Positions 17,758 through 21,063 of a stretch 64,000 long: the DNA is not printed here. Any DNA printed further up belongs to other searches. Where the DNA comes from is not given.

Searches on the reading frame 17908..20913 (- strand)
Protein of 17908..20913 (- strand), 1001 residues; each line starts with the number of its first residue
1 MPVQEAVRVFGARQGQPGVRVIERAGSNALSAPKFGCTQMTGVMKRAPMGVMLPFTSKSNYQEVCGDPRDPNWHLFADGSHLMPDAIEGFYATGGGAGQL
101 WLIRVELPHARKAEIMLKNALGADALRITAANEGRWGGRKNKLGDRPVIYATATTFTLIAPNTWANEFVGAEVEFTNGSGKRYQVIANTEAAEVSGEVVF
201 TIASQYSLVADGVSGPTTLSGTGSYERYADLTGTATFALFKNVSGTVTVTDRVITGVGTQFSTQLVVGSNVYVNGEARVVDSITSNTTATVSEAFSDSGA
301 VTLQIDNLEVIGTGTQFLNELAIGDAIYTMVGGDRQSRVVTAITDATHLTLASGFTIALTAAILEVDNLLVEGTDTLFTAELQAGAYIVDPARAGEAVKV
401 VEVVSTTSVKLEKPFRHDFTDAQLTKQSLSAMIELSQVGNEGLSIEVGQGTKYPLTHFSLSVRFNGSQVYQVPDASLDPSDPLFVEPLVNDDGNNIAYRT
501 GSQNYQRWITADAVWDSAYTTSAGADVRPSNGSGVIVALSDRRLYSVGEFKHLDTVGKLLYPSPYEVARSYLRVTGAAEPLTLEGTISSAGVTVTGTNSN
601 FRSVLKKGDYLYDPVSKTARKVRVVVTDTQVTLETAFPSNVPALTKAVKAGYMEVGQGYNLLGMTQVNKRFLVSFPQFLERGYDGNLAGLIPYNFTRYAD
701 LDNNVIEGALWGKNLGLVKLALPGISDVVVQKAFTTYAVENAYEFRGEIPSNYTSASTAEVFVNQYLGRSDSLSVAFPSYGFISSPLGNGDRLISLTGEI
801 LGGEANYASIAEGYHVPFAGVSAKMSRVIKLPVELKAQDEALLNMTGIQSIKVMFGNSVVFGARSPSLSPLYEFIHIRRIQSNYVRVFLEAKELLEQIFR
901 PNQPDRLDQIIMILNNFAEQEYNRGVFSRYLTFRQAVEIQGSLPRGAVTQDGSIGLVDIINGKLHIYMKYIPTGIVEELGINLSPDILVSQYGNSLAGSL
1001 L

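Call 17: search_protein_families(library=pfam, proteins=[window:17908-20913:-], max_evalue=0.01)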
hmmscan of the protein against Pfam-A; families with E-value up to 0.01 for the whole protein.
window:17908-20913:- (1001 aa): 0 families

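Call 44: search_protein_families(library=phrogs, proteins=[window:17908-20913:-], max_evalue=0.001)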
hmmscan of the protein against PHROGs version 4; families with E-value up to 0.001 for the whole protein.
window:17908-20913:- (1001 aa): 3 families
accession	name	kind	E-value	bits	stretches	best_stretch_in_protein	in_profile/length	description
phrog_1980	-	tail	6.7e-12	46.4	1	298-356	6-64/449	tail fiber protein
phrog_17834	-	unknown function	1.4e-07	31.8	1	298-356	9-67/458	-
phrog_28473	-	tail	5.6e-05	23.4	1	294-357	9-72/367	tail fiber protein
